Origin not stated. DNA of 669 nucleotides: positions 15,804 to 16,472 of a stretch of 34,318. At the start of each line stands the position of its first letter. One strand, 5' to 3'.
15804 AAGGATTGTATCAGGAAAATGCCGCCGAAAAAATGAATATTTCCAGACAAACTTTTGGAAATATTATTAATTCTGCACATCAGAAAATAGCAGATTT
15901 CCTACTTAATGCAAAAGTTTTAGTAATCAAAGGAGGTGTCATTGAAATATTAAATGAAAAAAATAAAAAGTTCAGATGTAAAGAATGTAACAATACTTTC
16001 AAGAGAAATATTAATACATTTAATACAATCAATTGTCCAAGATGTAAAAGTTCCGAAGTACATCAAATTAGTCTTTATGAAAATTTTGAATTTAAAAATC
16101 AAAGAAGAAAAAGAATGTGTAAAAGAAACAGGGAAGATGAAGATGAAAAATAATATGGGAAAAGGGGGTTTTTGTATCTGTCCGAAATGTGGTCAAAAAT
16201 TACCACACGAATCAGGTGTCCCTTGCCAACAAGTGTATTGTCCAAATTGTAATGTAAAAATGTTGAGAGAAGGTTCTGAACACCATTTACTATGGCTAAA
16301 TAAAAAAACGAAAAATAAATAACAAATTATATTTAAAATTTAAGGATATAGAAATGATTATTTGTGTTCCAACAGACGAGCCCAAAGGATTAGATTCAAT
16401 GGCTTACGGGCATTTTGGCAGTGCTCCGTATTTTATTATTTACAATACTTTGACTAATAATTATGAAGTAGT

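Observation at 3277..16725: A 13.4-kb self-contained sensory and respiratory sulfur/redox island bracketed by the two strongest terminators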

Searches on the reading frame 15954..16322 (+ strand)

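Call 6: search_protein_families(library=pfam, proteins=[window:15954-16322:+], max_evalue=0.01)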
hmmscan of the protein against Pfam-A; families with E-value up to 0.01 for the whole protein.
window:15954-16322:+ (122 aa): 1 family
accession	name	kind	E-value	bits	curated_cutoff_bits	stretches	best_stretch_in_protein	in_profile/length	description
PF13240.11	Zn_Ribbon_1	-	0.0044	17.2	25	0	76-84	2-10/23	zinc-ribbon domain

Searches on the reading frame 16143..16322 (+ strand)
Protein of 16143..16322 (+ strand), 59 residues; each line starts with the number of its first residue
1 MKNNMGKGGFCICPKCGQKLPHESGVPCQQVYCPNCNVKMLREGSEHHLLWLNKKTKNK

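Call 22: search_protein_families(library=pfam, proteins=[window:16143-16322:+], max_evalue=0.1)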
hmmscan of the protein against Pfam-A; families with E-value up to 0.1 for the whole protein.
window:16143-16322:+ (59 aa): 13 families
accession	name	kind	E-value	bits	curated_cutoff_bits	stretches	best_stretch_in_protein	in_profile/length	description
PF13240.11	Zn_Ribbon_1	-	0.00058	20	25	0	13-21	2-10/23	zinc-ribbon domain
PF08271.17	Zn_Ribbon_TF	-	0.0043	17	29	0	9-22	18-31/43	TFIIB zinc-binding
PF14690.11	Zn_ribbon_ISL3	-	0.013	16.3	25.5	0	31-51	3-23/47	zinc-finger of transposase IS204/IS1001/IS1096/IS1165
PF14354.12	Lar_restr_allev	-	0.013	16.2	28.6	1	13-42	6-38/58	Restriction alleviation protein Lar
PF23475.1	zf-Tbcl_FmdE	-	0.023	14.6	23.2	1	6-29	3-26/35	FmdE treble clef zinc finger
PF17283.8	Zn_ribbon_SprT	-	0.024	15.1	28.1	1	12-42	6-35/38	SprT-like zinc ribbon domain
PF13248.11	Zn_ribbon_3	-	0.024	14.5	27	0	31-36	3-8/26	zinc-ribbon domain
PF24451.1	DUF7567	-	0.037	14.4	27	1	10-46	16-51/131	Family of unknown function (DUF7567)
PF13453.11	Zn_ribbon_TFIIB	-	0.046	13.6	22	0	33-40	2-9/41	Transcription factor zinc-finger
PF18551.6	TackOD1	-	0.073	13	32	0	10-48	104-142/188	Thaumarchaeal output domain 1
PF03119.21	DNA_ligase_ZBD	-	0.079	13.3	25.8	0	13-23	2-12/27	NAD-dependent DNA ligase C4 zinc finger domain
PF23499.1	YnfU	-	0.086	13.2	27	0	7-19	35-47/49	YnfU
PF01155.25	HypA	-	0.092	13.2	28.9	1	11-46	71-104/112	Hydrogenase/urease nickel incorporation, metallochaperone, hypA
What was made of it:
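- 16143..16322 (+): 59-aa protein with four Cys in a zinc-ribbon pattern. Weak zinc-ribbon Pfam hits (call 22).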
